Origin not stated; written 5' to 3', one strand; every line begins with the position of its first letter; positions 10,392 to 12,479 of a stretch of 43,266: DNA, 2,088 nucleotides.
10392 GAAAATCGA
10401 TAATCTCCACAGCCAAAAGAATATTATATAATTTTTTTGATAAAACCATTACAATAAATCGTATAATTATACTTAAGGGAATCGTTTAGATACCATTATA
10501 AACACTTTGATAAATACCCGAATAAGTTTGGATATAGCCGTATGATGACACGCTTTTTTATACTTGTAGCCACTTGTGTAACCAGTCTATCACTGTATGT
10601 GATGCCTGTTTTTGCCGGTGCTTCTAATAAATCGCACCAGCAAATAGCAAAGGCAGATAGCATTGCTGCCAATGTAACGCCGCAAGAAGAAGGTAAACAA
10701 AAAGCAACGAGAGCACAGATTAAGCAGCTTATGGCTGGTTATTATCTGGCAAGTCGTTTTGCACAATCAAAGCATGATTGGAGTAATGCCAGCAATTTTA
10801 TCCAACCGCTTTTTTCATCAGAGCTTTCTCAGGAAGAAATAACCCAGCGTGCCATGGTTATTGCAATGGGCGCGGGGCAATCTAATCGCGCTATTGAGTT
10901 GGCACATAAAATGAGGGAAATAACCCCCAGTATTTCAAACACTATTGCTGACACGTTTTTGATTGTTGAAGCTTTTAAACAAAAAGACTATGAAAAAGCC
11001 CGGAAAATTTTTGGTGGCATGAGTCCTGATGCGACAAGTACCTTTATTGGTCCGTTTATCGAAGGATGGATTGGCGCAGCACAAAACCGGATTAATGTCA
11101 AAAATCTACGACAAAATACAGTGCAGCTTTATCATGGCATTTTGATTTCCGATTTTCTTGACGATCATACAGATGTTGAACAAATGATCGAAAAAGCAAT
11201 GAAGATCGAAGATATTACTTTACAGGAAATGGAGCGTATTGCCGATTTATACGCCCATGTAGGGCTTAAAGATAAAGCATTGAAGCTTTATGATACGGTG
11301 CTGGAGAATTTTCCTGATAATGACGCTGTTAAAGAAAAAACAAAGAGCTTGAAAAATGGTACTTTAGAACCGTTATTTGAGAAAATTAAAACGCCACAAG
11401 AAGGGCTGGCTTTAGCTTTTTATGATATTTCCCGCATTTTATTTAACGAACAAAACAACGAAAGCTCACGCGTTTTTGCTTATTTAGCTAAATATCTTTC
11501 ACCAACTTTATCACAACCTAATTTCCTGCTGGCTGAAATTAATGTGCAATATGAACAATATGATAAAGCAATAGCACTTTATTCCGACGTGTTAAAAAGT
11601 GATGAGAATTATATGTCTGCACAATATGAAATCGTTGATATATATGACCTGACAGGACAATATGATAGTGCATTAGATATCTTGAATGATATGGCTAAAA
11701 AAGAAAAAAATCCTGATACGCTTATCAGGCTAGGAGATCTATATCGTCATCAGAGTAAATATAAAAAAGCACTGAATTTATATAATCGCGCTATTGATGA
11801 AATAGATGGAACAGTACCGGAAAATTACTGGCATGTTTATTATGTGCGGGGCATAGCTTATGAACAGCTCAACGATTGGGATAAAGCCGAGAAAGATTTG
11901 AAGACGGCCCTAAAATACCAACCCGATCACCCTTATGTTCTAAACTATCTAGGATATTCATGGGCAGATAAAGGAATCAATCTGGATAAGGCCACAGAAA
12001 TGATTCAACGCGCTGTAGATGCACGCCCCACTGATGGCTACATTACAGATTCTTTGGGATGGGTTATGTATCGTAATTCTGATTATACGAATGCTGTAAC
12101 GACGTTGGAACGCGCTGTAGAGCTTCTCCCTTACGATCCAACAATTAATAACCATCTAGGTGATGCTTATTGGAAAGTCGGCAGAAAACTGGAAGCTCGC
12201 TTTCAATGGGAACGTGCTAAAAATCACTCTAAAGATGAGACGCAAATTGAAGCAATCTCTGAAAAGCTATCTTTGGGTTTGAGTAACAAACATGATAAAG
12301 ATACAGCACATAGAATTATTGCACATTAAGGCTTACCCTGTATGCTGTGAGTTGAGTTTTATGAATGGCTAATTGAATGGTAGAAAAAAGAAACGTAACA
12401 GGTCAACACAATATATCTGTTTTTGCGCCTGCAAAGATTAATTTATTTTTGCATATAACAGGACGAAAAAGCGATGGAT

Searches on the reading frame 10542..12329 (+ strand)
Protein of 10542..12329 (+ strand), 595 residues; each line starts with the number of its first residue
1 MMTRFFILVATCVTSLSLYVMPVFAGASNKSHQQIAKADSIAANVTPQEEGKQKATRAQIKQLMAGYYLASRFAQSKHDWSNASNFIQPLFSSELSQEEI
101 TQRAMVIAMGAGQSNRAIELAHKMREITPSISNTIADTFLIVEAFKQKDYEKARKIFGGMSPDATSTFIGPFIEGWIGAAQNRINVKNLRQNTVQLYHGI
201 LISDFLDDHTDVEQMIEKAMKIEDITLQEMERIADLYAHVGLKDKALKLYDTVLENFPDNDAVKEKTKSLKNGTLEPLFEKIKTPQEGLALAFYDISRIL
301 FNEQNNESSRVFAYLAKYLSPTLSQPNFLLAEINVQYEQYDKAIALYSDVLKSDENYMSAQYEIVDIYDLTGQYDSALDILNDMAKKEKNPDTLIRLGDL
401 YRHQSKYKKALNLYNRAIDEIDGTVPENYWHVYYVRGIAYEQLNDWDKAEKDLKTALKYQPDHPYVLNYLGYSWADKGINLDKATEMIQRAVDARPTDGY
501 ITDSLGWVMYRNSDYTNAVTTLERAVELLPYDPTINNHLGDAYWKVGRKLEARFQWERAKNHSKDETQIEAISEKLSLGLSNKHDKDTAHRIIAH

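Call 47: search_protein_families(library=pfam, proteins=[window:10542-12329:+], max_evalue=0.00001)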
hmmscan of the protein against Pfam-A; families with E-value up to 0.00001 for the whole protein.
window:10542-12329:+ (595 aa): 17 families
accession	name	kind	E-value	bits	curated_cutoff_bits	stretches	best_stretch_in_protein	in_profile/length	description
PF07719.23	TPR_2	-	4.8e-31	104.7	27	1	432-463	3-34/34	Tetratricopeptide repeat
PF13432.12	TPR_16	-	6.2e-26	90.9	32.7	1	434-498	1-64/65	Tetratricopeptide repeat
PF14559.12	TPR_19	-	2.4e-24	85.9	25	1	337-390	4-57/68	Tetratricopeptide repeat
PF00515.34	TPR_1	-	6.9e-23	79.9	27.8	1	432-463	3-34/34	Tetratricopeptide repeat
PF13428.12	TPR_14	-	1.5e-22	78.3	23.5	0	432-471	3-42/44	Tetratricopeptide repeat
PF13424.12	TPR_12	-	3.4e-19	69.2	30.1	0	393-419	47-73/77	Tetratricopeptide repeat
PF13181.12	TPR_8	-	5e-17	61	25.7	0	432-463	3-34/34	Tetratricopeptide repeat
PF13414.12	TPR_11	-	4.4e-16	58.7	26.8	1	510-547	5-42/42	TPR repeat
PF13174.12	TPR_6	-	2.5e-14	53.3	26.3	0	433-462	3-32/33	Tetratricopeptide repeat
PF13176.12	TPR_7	-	2.6e-12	46.2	27.9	0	393-422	1-32/36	Tetratricopeptide repeat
PF12895.13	ANAPC3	-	3.8e-12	46.7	27.2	0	337-416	2-81/82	Anaphase-promoting complex, cyclosome, subunit 3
PF13431.12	TPR_17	-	2.1e-10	40.5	24.4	0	389-411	11-33/34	Tetratricopeptide repeat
PF09976.15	TPR_21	-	1.1e-08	35.5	25.5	0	311-424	61-179/193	Tetratricopeptide repeat-like domain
PF13371.12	TPR_9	-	3.9e-08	33.6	35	0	428-464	27-63/73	Tetratricopeptide repeat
PF25064.1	ARM_TT21_5th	-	8.6e-07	29.7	27.8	0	328-417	5-98/117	TT21 fifth ARM repeats domain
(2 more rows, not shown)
